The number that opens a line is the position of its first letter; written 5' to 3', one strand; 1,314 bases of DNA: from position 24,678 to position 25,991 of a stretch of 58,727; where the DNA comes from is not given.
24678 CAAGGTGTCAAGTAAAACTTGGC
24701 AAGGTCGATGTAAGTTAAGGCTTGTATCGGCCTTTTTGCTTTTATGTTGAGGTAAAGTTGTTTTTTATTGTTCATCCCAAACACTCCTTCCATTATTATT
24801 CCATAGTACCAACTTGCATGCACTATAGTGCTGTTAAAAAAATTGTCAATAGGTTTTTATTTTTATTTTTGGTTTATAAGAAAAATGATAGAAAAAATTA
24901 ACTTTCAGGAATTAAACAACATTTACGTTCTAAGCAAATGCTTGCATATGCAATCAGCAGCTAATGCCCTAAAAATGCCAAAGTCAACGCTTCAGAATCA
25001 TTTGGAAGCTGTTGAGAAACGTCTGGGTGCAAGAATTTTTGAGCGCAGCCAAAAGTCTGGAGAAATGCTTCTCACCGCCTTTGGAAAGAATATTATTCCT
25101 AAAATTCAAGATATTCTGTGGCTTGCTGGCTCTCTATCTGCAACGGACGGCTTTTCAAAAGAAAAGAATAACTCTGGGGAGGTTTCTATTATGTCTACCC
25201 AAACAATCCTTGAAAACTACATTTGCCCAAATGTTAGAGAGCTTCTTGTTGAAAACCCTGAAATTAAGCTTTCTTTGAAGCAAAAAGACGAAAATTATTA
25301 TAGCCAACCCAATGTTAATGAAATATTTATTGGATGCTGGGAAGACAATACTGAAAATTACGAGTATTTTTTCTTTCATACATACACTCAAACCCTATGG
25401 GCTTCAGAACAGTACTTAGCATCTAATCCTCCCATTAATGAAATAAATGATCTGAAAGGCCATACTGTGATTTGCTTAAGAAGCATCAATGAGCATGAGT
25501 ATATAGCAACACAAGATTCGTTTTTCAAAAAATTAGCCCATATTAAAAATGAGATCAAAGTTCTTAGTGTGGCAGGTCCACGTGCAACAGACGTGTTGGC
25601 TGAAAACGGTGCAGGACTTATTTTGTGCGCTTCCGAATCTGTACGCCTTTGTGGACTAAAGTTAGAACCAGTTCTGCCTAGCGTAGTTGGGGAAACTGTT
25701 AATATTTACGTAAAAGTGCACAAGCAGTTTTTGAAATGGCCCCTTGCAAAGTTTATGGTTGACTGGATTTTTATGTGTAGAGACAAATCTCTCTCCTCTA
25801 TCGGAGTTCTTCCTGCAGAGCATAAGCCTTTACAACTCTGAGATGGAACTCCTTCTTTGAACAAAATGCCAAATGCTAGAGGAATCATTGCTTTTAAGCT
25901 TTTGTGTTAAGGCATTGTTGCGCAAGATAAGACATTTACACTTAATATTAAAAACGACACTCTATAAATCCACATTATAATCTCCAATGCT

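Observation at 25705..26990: Tandem array of three conserved 22-codon hydrophobic peptide genes, each with its own promoter and RBS (type I toxin-like), between a LysR regulator and an MFS transporter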

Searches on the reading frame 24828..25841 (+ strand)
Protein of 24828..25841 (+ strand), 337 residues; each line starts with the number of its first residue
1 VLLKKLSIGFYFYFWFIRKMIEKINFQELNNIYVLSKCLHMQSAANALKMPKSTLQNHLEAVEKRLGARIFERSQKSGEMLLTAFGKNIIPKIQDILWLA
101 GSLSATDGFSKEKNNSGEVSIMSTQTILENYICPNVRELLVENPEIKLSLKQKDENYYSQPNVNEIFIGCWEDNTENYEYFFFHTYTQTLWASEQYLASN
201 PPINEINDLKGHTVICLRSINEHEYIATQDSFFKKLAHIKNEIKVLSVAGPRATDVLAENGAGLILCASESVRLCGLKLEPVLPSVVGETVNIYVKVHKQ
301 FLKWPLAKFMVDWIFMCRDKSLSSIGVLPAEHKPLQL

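Call 10: search_protein_families(library=pfam, proteins=[window:24828-25841:+])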
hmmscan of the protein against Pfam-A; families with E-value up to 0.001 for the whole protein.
window:24828-25841:+ (337 aa): 2 families
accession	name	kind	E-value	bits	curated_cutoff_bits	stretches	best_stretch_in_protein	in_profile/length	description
PF00126.33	HTH_1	-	1.2e-08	35.2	26.6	1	32-87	7-60/60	Bacterial regulatory helix-turn-helix protein, lysR family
PF03466.25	LysR_substrate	-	0.00032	20.6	28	1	115-219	4-111/209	LysR substrate binding domain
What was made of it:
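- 24885..25841 (+): LysR-type regulator gene (318 aa), the conserved partner of the peptide genes. Pfam HTH_1 plus a weak LysR_substrate hit (call 10).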

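Call 15: find_related_loci(query=window:24828-25841:+, collection=genome_contigs, flank=6000)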
Query window:24828-25841:+ (337 aa) in genome_contigs; peptide patterns used: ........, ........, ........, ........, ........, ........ (x = any residue, [..] = any of these).
146 stretches matched a pattern, but none encodes a relative of the query by tblastn (E <= 1e-3).
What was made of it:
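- Tried and rejected: The first scan, with the single LysR protein, found nothing (call 15).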

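Call 23: find_homologous_proteins(query=window:24885-25841:+, max_evalue=0.00001)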
Query window:24885-25841:+ (318 aa): 20 proteins with E <= 0.00001 among 1942 candidates.
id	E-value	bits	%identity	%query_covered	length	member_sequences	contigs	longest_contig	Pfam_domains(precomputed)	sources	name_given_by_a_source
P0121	1.4e-210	716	100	100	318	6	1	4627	PF00126.34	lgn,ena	-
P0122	3.2e-186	636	86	99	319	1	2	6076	PF00126.34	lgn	-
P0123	7.2e-151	520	72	99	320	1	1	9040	PF00126.34,PF03466.26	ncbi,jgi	jgi:DNA-binding transcriptional LysR family regulator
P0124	8.0e-149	513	70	99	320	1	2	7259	PF00126.34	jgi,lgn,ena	-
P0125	2.0e-148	511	70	99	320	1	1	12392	PF00126.34,PF03466.26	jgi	-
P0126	5.1e-140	484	65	99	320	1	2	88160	PF00126.34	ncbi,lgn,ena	-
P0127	6.9e-122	424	59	99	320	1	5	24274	PF00126.34,PF03466.26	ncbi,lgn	-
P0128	9.1e-118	411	57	99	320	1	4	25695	PF00126.34,PF03466.26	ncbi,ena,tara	tara:strand:+ start:22922 stop:23884 length:963 start_codon:yes stop_codon:yes gene_type:complete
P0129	6.0e-116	405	58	99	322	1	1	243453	PF00126.34,PF03466.26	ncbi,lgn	-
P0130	3.7e-112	392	56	99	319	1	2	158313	PF00126.34,PF03466.26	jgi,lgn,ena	-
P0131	3.4e-94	333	49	96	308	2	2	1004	PF00126.34,PF03466.26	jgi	jgi:hypothetical protein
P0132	1.3e-93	331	82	55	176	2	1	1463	-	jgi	jgi:hypothetical protein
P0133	4.9e-82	293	43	96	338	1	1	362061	PF00126.34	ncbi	-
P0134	2.0e-79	285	45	93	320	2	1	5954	PF00126.34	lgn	-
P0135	2.4e-78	281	45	96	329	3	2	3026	PF00126.34,PF03466.26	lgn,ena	-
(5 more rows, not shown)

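Call 24: find_encoding_contigs(protein=P0122, flank=5000, max_places=2)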
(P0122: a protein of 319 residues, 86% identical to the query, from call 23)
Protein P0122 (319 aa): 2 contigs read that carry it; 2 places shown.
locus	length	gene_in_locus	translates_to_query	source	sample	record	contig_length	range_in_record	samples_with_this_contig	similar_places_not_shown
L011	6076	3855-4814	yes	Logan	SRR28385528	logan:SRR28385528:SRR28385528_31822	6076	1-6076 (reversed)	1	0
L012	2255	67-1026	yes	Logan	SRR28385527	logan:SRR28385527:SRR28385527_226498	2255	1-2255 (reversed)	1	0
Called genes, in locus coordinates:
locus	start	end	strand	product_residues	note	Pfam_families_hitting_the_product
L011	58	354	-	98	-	-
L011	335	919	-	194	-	PF02498:Bro-N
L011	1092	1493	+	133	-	-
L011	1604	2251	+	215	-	-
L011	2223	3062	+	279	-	PF05114:MbnB_TglH_ChrH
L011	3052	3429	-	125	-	-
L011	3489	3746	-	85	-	-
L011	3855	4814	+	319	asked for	PF00126:HTH_1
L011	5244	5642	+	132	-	-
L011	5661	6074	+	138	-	?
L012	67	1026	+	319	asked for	PF00126:HTH_1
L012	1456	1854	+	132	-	-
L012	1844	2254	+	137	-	?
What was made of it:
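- The enzyme gene lies 1.8 kb away in the window and in L011 (calls 10, 24).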

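Call 25: find_encoding_contigs(protein=P0123, flank=5000, max_places=2)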
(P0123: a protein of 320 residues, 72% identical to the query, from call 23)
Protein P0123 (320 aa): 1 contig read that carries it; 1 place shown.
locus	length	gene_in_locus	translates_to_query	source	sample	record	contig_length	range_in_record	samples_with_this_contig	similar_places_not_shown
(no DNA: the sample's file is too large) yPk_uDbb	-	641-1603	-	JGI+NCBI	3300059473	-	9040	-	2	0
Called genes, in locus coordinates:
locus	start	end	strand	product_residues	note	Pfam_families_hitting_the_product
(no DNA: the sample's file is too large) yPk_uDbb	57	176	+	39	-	-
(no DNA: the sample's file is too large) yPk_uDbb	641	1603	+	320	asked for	PF00126:HTH_1, PF03466:LysR_substrate (weak)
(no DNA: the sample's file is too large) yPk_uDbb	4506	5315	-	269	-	PF02195:ParB_N, PF17762:HTH_ParB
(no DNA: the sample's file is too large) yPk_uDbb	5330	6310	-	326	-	PF09140:MipZ (faint), PF13614:AAA_31, PF01656:CbiA, PF06564:CBP_BcsQ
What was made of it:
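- Tried and rejected: It has 2.9 kb without called genes after LysR, but no DNA could be fetched (call 25).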

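Call 26: find_encoding_contigs(protein=P0125, flank=5000, max_places=2)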
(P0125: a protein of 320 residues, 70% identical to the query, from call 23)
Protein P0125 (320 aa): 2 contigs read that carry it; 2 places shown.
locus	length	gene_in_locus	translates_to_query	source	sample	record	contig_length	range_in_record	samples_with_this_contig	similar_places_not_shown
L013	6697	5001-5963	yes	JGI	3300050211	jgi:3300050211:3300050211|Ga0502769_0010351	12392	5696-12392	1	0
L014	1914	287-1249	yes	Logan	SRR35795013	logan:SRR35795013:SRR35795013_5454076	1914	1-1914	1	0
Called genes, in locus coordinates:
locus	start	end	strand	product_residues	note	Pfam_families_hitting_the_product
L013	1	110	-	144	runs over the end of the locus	PF03100:CcmE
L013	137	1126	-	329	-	PF17761:DUF1016_N, PF06250:YhcG_C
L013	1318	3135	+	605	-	-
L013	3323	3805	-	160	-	-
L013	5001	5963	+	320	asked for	PF00126:HTH_1, PF03466:LysR_substrate (weak)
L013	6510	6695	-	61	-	?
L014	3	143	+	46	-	?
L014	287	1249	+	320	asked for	PF00126:HTH_1, PF03466:LysR_substrate (weak)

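Call 27: find_encoding_contigs(protein=P0126, flank=5000, max_places=2)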
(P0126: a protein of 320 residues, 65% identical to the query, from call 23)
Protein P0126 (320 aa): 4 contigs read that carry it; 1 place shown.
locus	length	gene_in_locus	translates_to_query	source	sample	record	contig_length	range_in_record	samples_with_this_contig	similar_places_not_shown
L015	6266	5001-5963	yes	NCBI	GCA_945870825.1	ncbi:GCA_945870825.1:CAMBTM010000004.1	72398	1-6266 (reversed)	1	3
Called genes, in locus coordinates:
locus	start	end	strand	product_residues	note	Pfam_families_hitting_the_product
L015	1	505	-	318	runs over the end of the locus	PF05050:Methyltransf_21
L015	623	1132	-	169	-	PF02357:NusG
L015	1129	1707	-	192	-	-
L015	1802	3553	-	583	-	PF04932:Wzy_C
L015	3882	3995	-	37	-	-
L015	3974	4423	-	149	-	-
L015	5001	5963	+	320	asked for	PF00126:HTH_1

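Call 31: find_related_loci(query=A3, collection=genome_contigs, flank=6000)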
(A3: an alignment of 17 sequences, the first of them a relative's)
Query A3 (318 aa) in genome_contigs; peptide patterns used: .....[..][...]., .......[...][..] (x = any residue, [..] = any of these).
31 stretches matched a pattern; 7 encode a relative of the query (tblastn E <= 1e-3); 7 distinct loci.
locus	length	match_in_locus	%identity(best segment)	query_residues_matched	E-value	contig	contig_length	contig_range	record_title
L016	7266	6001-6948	65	1-316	8e-148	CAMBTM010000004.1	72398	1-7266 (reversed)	MAG: Rhizobium sp. Q54 isolate MiH-16apr19-280 genome assembly, contig: MiH-16apr19-C455, whole genome shotgun sequence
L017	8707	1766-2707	57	3-316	9e-124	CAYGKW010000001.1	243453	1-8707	MAG TPA_asm: uncultured Rhizobiaceae bacterium isolate ERP117304_co1_149 genome assembly, contig: NODE_54_length_243453_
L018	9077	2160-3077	43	5-310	2e-90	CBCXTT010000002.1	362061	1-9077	MAG: Alphaproteobacteria bacterium isolate 1309797c-85b3-4f90-b79d-7c5bf11543ea genome assembly, contig: contig_2, whole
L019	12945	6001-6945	43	5-317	3e-87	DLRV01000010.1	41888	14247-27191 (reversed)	MAG TPA_asm: Holosporaceae bacterium UBA7879 UBA7879_contig_19649, whole genome shotgun sequence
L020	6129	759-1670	45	5-307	5e-86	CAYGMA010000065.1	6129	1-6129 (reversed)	MAG TPA_asm: uncultured Holosporaceae bacterium isolate ERP116193_co2_80 genome assembly, contig: NODE_30074_length_6129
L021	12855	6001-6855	32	25-308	2e-46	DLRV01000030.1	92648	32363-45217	MAG TPA_asm: Holosporaceae bacterium UBA7879 UBA7879_contig_3445, whole genome shotgun sequence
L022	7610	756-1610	32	25-308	2e-44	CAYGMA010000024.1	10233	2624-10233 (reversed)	MAG TPA_asm: uncultured Holosporaceae bacterium isolate ERP116193_co2_80 genome assembly, contig: NODE_15717_length_1023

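Call 33: find_related_loci(query=A3, collection=metagenome_contigs, flank=5000)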
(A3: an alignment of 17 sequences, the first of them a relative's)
Query A3 (318 aa) in metagenome_contigs; peptide patterns used: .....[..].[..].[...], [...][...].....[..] (x = any residue, [..] = any of these).
239 stretches matched a pattern; 12 encode a relative of the query (tblastn E <= 1e-3); 12 distinct loci.
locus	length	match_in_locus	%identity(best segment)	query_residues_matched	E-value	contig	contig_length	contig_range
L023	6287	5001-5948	69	1-316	5e-157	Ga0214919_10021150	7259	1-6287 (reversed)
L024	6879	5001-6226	57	3-316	8e-125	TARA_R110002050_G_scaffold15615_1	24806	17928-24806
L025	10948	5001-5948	56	1-316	4e-120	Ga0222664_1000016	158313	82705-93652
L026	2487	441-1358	43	13-316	9e-92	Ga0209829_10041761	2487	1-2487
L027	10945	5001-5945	43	5-317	5e-87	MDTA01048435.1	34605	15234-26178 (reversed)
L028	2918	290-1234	42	5-317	2e-84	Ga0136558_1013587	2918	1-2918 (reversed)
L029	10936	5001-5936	40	5-316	3e-75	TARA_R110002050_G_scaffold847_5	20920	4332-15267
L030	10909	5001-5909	39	5-308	8e-75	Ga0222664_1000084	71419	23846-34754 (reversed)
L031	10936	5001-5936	40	5-316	9e-75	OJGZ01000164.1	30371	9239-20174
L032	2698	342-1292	38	1-316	1e-75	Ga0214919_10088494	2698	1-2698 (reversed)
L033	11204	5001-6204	30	5-316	6e-44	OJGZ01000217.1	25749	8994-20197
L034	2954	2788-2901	53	280-316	1e-8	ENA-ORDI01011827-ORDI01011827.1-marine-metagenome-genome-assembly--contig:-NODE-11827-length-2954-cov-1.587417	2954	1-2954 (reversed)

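Call 46: search_protein_families(library=ncbifam, max_evalue=10, proteins=[window:24885-25841:+])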
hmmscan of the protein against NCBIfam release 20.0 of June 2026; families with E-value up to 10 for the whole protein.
window:24885-25841:+ (318 aa): 38 families (the best 25 are shown)
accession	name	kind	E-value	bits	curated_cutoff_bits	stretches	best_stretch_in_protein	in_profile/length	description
NF008352.0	PRK11139.1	subfamily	7.9e-11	41.6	288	1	23-200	24-196/305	transcriptional regulator GcvA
NF040888.1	trans_reg_YafC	equivalog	8.7e-10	38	470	1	6-204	4-199/293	DNA-binding transcriptional regulator YafC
NF058504.1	TransRegCcpCBac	equivalog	1.7e-09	37.6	400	1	6-132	2-125/287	transcriptional regulator CcpC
NF007439.0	PRK09986.1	equivalog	6.8e-09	35.5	290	1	4-200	6-204/296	LysR family transcriptional regulator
NF007491.0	PRK10086.1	equivalog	1.1e-08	34.3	316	1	5-139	17-146/313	DNA-binding transcriptional regulator DsdC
NF007315.1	PRK09801.1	equivalog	1.3e-08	34.2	398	1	17-198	18-196/301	L-tartrate utilization transcriptional activator TtdR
NF040786.1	LysR_Sec_metab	equivalog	2.3e-08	33.4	250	1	16-159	12-153/298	selenium metabolism-associated LysR family transcriptional regulator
NF009326.0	PRK12681.1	equivalog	2.3e-07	30.6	436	1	10-134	6-129/324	HTH-type transcriptional regulator CysB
NF009327.0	PRK12684.1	subfamily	2.4e-07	30.3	402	1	15-134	12-129/313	CysB family HTH-type transcriptional regulator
NF045775.1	acetoin_reg_AlsR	exception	4.2e-07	29.7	430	1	9-207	5-204/290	acetoin biosynthesis transcriptional regulator AlsR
TIGR02036.1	dsdC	equivalog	5.3e-06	25.7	352.4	1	15-157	18-155/302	DNA-binding transcriptional regulator DsdC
NF008722.0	PRK11716.1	equivalog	1e-05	24.7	246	1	6-135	2-128/293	HTH-type transcriptional activator IlvY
NF045990.1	TransRegCbbRRhodb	equivalog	2.3e-05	23.6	450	1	2-133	3-132/304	LysR family regulator CbbR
NF040889.1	trans_reg_YeiE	equivalog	4.1e-05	23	480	1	9-132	7-123/288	DNA-binding transcriptional regulator YeiE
NF011573.0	PRK14997.1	equivalog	8.5e-05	21.8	380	1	23-133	22-129/303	LysR family transcriptional regulator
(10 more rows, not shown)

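Call 52: find_encoding_contigs(protein=P0127, flank=4000, max_places=2)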
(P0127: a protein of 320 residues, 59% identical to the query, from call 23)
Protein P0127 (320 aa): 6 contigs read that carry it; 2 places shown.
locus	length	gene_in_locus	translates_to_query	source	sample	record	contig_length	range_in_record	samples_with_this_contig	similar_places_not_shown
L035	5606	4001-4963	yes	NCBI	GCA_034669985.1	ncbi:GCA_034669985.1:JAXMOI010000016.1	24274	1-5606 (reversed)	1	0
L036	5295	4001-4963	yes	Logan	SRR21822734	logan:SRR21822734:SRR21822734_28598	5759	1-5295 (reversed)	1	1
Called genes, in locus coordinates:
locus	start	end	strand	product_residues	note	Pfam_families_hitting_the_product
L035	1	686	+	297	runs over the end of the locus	-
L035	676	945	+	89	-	PF15731:MqsA_antitoxin, PF01381:HTH_3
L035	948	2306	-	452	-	PF00579:tRNA-synt_1b, PF22421:SYY_C-terminal (weak)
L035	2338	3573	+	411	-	PF00675:Peptidase_M16, PF05193:Peptidase_M16_C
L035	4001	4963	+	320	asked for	PF00126:HTH_1, PF03466:LysR_substrate (weak)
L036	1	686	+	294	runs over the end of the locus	-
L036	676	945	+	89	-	PF15731:MqsA_antitoxin, PF01381:HTH_3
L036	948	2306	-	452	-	PF00579:tRNA-synt_1b, PF22421:SYY_C-terminal (weak)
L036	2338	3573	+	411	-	PF00675:Peptidase_M16, PF05193:Peptidase_M16_C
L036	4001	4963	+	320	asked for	PF00126:HTH_1, PF03466:LysR_substrate (weak)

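Call 53: find_encoding_contigs(protein=P0134, flank=4000, max_places=1)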
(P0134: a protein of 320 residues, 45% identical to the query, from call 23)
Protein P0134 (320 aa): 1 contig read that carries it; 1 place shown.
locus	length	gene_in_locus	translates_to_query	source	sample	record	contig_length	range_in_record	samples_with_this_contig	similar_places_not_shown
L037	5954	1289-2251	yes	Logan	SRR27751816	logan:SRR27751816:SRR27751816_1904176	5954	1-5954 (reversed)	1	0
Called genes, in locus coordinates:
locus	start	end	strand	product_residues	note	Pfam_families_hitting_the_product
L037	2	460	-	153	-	?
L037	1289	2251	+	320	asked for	PF00126:HTH_1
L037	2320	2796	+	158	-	PF00583:Acetyltransf_1, PF13673:Acetyltransf_10, PF13508:Acetyltransf_7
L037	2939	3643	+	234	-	PF13505:OMP_b-brl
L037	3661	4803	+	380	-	PF00112:Peptidase_C1, PF13529:Peptidase_C39_2 (faint)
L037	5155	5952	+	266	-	?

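Call 54: find_encoding_contigs(protein=P0132, flank=4000, max_places=2)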
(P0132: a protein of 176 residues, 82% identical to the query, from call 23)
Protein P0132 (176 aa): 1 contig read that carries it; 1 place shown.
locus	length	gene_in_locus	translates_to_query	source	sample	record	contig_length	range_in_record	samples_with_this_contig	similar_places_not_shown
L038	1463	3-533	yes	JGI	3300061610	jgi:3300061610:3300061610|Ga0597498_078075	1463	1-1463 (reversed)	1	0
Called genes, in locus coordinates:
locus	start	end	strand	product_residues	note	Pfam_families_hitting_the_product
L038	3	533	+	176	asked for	?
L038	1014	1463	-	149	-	?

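Call 74: list_cluster_members(proteins=[P0126, P0127, P0129, P0128, P0123, P0121])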
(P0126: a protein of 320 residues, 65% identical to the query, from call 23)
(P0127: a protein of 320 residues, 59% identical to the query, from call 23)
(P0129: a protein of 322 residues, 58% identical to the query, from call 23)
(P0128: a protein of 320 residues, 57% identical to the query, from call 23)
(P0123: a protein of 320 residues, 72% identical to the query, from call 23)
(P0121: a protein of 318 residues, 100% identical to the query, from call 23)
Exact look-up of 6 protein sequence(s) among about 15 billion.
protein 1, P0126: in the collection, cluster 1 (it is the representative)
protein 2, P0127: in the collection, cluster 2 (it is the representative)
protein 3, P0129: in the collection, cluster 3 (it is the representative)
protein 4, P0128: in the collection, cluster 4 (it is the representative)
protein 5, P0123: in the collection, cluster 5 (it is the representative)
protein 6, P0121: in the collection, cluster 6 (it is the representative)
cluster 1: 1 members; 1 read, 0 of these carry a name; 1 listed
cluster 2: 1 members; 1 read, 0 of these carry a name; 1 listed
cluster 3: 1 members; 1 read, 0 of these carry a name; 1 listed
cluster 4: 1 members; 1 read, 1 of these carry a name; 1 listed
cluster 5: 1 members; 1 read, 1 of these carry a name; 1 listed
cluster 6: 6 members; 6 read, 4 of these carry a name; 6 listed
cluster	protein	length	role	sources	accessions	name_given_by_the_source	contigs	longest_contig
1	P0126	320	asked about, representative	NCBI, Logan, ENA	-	-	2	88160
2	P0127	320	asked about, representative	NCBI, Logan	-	-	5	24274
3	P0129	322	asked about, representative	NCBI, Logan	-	-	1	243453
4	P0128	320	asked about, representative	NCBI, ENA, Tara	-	strand:+ start:22922 stop:23884 length:963 start_codon:yes stop_codon:yes ...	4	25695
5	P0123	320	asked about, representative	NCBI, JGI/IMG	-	DNA-binding transcriptional LysR family regulator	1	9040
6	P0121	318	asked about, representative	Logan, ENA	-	-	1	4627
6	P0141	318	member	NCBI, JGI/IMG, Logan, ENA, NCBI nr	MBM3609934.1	MAG: LysR family transcriptional regulator [Alphaproteobacteria bacterium] | LysR family transcriptional regulator [Alphaproteobacteria bacterium]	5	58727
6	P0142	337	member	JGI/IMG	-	DNA-binding transcriptional LysR family regulator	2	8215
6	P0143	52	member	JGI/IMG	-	hypothetical protein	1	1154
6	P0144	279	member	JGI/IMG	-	DNA-binding transcriptional LysR family regulator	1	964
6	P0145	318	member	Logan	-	-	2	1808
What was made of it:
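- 24885..25841 (+): The 318-aa product matches the NCBI-annotated protein MBM3609934.1 (call 74).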
